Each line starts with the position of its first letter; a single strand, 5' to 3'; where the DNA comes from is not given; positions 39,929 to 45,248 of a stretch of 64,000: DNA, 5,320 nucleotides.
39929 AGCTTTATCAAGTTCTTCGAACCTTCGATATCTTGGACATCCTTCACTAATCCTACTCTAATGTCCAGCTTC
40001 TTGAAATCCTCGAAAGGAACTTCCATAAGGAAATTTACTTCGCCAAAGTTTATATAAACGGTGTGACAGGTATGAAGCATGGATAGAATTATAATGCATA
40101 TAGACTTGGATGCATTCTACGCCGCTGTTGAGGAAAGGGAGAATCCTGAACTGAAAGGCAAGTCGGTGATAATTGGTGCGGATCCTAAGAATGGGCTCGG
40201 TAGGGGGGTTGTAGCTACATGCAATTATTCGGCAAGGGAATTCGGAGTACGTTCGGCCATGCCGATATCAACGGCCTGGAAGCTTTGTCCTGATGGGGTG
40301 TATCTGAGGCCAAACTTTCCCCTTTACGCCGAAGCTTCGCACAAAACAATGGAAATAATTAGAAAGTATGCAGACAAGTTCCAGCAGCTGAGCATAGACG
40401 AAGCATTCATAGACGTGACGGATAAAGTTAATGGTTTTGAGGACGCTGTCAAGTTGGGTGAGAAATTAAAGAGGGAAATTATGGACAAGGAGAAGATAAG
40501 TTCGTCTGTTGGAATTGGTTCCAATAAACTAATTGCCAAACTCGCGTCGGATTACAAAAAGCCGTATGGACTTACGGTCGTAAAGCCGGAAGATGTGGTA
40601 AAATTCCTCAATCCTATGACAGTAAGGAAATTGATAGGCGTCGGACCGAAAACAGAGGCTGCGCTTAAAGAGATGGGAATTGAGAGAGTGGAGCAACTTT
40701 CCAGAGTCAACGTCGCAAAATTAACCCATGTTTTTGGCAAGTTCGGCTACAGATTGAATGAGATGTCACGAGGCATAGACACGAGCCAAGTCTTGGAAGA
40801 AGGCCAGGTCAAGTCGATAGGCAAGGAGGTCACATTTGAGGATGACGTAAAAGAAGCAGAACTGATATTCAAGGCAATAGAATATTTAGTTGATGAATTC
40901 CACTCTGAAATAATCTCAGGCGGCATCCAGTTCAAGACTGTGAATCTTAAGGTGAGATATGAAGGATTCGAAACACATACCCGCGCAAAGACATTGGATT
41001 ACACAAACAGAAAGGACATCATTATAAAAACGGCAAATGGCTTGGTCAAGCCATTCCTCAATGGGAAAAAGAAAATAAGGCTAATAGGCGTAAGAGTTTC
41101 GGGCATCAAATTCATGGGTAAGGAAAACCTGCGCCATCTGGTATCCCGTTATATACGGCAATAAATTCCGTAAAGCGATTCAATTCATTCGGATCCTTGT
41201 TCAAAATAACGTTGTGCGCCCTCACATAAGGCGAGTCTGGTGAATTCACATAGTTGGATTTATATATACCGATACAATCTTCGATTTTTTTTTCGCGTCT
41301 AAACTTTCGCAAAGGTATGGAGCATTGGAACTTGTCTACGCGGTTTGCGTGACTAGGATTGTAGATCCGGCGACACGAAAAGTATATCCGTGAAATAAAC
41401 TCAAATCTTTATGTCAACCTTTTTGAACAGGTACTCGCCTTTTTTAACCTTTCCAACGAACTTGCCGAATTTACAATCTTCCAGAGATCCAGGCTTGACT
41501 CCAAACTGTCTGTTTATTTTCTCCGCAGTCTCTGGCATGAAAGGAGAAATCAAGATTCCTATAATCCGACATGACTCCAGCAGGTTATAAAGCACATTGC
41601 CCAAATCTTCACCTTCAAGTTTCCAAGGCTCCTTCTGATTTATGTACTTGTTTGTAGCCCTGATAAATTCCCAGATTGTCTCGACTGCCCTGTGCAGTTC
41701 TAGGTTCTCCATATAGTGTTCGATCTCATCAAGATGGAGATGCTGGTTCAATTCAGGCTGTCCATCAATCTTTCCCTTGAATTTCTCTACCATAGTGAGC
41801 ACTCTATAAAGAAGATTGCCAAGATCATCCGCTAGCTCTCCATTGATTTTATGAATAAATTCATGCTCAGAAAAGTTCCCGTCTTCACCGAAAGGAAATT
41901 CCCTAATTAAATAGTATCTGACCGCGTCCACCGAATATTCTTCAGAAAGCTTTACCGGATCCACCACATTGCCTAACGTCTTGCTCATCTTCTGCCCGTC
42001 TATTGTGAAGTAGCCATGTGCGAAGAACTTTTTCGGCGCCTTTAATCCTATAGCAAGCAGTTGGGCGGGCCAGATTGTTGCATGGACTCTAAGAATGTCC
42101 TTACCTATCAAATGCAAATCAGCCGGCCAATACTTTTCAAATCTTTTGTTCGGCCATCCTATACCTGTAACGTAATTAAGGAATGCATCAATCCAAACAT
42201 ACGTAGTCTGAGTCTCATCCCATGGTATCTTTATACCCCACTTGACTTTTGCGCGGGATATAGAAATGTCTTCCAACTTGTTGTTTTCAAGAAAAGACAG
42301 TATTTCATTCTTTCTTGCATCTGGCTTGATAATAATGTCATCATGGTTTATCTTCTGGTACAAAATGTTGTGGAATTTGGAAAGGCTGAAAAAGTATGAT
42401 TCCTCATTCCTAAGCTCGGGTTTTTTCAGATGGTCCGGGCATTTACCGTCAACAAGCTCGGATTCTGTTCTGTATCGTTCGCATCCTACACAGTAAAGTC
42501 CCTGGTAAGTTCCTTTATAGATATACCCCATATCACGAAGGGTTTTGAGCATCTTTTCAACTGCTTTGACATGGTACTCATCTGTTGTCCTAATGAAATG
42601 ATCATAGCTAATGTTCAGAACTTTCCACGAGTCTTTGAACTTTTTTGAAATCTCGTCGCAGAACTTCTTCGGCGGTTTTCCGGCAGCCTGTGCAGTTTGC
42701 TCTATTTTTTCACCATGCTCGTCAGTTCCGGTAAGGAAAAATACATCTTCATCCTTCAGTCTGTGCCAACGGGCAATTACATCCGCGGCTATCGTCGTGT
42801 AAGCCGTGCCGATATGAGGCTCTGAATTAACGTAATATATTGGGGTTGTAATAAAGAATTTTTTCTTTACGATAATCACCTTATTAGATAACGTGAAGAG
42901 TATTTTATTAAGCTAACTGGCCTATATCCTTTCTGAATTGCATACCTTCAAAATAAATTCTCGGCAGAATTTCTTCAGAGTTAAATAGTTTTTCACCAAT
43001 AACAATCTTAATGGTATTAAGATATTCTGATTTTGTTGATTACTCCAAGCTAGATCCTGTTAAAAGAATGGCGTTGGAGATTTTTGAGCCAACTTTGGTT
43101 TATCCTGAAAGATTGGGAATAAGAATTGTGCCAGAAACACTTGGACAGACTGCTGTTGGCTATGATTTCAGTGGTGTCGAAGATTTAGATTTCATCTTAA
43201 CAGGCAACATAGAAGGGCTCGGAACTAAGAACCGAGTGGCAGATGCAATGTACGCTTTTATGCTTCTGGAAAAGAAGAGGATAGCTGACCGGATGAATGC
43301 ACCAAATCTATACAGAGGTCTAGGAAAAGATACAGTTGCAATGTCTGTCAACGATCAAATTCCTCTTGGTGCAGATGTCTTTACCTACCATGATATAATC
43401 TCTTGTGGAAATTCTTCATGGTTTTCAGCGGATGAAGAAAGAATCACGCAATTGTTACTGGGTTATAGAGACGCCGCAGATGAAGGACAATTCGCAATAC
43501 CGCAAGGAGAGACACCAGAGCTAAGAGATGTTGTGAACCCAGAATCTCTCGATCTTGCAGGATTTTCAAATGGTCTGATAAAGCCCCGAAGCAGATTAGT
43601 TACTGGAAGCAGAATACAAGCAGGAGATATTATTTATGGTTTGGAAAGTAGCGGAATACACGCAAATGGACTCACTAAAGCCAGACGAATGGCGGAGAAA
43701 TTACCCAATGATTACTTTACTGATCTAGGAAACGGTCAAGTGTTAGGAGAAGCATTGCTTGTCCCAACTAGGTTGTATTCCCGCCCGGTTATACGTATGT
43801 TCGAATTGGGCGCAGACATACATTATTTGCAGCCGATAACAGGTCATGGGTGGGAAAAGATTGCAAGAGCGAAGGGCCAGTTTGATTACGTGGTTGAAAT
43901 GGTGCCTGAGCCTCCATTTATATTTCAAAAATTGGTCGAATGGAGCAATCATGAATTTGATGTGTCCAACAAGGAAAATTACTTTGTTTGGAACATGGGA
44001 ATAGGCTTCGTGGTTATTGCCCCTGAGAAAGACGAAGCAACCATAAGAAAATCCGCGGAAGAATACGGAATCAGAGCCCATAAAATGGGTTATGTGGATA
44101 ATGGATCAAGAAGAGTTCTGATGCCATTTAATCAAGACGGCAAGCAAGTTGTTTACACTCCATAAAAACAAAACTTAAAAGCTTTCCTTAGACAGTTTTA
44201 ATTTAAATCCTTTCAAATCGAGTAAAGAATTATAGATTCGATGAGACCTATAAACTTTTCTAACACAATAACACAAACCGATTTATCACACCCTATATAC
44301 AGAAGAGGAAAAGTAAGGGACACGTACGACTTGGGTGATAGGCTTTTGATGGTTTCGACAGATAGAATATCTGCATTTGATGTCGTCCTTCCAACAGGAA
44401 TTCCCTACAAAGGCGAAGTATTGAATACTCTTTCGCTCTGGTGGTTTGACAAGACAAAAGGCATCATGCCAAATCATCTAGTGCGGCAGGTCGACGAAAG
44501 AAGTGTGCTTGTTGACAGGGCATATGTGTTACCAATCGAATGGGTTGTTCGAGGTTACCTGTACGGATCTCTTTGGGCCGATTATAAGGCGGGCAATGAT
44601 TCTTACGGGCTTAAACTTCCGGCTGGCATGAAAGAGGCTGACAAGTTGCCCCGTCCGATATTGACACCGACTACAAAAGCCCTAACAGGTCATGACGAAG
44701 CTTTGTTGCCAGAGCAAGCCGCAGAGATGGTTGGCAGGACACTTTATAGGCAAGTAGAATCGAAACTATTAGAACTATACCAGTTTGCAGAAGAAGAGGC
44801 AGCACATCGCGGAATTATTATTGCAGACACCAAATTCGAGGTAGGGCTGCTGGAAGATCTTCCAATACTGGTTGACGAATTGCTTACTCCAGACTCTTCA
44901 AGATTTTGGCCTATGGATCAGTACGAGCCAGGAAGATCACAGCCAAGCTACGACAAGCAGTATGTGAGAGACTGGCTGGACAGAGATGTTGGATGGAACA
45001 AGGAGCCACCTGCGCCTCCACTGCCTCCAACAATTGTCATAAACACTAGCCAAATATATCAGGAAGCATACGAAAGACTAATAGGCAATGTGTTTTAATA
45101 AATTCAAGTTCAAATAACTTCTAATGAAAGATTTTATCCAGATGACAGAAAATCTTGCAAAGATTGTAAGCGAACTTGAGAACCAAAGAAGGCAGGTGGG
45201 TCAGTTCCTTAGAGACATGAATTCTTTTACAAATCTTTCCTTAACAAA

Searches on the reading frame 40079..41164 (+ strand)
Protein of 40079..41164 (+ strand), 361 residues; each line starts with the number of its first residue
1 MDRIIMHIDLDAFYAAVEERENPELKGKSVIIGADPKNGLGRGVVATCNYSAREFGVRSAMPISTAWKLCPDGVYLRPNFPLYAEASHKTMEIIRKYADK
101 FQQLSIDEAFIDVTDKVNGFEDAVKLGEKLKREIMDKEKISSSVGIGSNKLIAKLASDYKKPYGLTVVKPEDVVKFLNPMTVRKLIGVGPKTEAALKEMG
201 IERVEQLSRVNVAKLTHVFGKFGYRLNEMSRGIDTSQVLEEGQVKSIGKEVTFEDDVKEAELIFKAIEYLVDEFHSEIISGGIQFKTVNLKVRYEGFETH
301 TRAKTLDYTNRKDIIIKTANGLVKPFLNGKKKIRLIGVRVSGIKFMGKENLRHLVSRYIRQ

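Call 16: search_protein_families(library=pfam, proteins=[window:40079-41164:+], max_evalue=0.0001)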
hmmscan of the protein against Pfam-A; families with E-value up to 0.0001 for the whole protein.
window:40079-41164:+ (361 aa): 4 families
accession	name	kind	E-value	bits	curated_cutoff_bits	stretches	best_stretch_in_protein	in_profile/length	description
PF00817.25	IMS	-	2.8e-49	167.3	23.2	1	8-158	1-148/148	impB/mucB/samB family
PF11799.13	IMS_C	-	2.6e-18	66.8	20.7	1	245-344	2-100/109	impB/mucB/samB family C-terminal domain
PF21999.2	IMS_HHH_1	-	8.2e-08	33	27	1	185-234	3-53/53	DNA polymerase-iota, thumb domain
PF11798.14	IMS_HHH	-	7.3e-07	29.5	24.4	1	170-201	1-32/32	IMS family HHH motif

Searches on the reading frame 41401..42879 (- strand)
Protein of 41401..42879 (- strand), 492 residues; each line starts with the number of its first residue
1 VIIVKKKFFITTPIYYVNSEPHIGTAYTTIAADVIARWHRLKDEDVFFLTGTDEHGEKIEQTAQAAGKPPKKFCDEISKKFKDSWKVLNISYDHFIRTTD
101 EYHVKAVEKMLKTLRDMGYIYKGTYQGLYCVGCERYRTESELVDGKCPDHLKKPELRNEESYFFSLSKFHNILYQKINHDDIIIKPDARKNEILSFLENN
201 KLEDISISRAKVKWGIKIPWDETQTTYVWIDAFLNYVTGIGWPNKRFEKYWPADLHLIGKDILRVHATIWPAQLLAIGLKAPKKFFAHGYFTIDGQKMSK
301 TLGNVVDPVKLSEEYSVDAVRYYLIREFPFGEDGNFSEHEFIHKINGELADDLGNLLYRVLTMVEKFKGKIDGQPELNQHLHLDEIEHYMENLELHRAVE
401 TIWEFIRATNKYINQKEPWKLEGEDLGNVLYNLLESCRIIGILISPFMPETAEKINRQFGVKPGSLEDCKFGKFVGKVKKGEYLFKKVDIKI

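Call 17: search_protein_families(library=pfam, proteins=[window:41401-42879:-], max_evalue=0.0001)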
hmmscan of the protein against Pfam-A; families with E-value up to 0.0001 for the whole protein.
window:41401-42879:- (492 aa): 5 families
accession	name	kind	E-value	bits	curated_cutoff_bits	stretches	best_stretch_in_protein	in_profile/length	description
PF09334.17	tRNA-synt_1g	-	2.3e-105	353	20.1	2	152-361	174-391/391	tRNA synthetases class I (M)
PF00133.28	tRNA-synt_1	-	6.1e-34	117.9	22.7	2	5-219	22-244/414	tRNA synthetases class I (I, L, M and V)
PF01406.26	tRNA-synt_1e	-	2.7e-18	66.8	27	2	17-125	19-126/301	tRNA synthetases class I (C) catalytic domain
PF08264.19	Anticodon_1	-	3.1e-08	34.1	25.1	1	383-461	12-95/148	Anticodon-binding domain of tRNA ligase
PF19303.5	Anticodon_3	-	2.6e-06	27.8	23.5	1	382-481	21-122/152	Anticodon binding domain of methionyl tRNA ligase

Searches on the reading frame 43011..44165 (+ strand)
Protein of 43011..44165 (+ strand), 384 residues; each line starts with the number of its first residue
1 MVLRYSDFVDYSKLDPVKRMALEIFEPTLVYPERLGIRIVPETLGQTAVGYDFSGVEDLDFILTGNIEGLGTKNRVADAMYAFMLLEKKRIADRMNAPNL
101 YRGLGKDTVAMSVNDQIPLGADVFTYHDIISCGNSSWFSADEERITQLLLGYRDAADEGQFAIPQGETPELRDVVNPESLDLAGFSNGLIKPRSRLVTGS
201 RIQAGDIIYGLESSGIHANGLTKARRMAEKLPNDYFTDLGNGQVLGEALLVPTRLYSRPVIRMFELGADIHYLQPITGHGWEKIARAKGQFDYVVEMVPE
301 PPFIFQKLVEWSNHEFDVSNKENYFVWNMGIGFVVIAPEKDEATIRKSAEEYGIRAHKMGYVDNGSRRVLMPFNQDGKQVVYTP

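Call 17: search_protein_families(library=pfam, proteins=[window:43011-44165:+], max_evalue=0.0001)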
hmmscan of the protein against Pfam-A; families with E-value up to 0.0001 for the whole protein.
window:43011-44165:+ (384 aa): 1 family
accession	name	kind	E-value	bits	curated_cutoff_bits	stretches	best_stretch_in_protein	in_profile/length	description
PF02769.27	AIRS_C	-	6.3e-15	56.1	23.1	1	203-367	1-150/156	AIR synthase related protein, C-terminal domain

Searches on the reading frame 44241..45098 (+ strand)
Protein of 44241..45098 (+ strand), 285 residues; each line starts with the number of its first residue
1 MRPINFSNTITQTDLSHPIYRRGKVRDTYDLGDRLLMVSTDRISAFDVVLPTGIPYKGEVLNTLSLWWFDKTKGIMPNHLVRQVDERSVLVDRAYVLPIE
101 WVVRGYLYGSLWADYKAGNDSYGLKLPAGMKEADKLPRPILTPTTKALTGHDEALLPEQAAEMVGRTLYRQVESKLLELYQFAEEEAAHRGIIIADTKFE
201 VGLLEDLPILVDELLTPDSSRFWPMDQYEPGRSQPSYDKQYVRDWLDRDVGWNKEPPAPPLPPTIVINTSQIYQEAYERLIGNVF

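Call 17: search_protein_families(library=pfam, proteins=[window:44241-45098:+], max_evalue=0.0001)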
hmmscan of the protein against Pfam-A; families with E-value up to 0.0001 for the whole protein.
window:44241-45098:+ (285 aa): 1 family
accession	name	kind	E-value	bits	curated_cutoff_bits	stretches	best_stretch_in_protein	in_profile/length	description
PF01259.24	SAICAR_synt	-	1.6e-70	237.9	20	1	21-255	3-229/233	SAICAR synthetase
